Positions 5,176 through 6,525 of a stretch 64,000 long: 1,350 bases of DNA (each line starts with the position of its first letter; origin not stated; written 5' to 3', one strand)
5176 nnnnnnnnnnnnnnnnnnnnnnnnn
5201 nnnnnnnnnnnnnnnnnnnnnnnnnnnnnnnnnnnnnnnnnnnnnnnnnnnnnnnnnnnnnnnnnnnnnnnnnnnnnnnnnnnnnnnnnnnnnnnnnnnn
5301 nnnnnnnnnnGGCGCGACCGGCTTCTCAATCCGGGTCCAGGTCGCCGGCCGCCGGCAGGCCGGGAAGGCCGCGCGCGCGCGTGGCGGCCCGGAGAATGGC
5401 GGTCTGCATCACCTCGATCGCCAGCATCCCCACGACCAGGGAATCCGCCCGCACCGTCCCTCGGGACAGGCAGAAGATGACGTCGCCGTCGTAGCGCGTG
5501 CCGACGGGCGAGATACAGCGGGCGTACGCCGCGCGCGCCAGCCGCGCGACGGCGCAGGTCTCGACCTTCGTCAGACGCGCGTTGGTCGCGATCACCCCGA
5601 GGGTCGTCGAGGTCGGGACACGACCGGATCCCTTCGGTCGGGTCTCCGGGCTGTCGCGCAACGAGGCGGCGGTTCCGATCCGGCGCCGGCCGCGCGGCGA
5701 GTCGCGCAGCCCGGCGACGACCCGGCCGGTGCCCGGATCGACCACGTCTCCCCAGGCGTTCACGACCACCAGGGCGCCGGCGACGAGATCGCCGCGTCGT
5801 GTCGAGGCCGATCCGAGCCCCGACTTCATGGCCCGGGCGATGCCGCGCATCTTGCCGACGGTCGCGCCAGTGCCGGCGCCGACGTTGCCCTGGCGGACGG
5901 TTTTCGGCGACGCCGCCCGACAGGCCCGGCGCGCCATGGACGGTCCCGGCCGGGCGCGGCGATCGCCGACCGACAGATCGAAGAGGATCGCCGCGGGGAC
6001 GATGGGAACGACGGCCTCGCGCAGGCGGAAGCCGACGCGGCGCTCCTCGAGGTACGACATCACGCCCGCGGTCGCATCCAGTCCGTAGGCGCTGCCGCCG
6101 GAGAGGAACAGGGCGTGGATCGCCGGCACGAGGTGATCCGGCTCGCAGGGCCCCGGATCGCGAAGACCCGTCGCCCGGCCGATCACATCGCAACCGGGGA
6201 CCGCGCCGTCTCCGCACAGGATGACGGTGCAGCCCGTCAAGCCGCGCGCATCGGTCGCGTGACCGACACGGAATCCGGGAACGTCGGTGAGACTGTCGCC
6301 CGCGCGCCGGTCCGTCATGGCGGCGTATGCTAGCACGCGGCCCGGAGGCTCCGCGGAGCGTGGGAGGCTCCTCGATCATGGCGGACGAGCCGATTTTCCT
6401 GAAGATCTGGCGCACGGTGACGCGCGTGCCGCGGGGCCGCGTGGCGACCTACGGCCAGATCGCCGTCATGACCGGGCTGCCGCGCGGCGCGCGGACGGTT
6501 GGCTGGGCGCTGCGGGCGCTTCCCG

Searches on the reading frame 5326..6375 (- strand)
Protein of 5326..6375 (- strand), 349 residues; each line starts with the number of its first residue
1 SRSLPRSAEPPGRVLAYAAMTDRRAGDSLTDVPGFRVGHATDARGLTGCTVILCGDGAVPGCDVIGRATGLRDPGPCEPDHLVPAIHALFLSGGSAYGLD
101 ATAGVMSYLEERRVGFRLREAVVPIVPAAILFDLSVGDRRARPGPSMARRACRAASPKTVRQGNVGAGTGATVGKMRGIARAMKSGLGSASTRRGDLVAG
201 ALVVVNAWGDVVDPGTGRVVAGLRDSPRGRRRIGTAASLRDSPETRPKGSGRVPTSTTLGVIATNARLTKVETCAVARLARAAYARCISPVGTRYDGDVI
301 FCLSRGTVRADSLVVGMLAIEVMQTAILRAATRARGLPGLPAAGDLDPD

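Call 31: search_protein_families(library=pfam, proteins=[window:5326-6375:-], max_evalue=0.0001)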
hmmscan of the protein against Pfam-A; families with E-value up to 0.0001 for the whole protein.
window:5326-6375:- (349 aa): 1 family
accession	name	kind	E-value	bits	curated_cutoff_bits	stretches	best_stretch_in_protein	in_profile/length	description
PF03576.19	Peptidase_S58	-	8.9e-35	121.1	23.9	1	27-335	1-297/307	Peptidase family S58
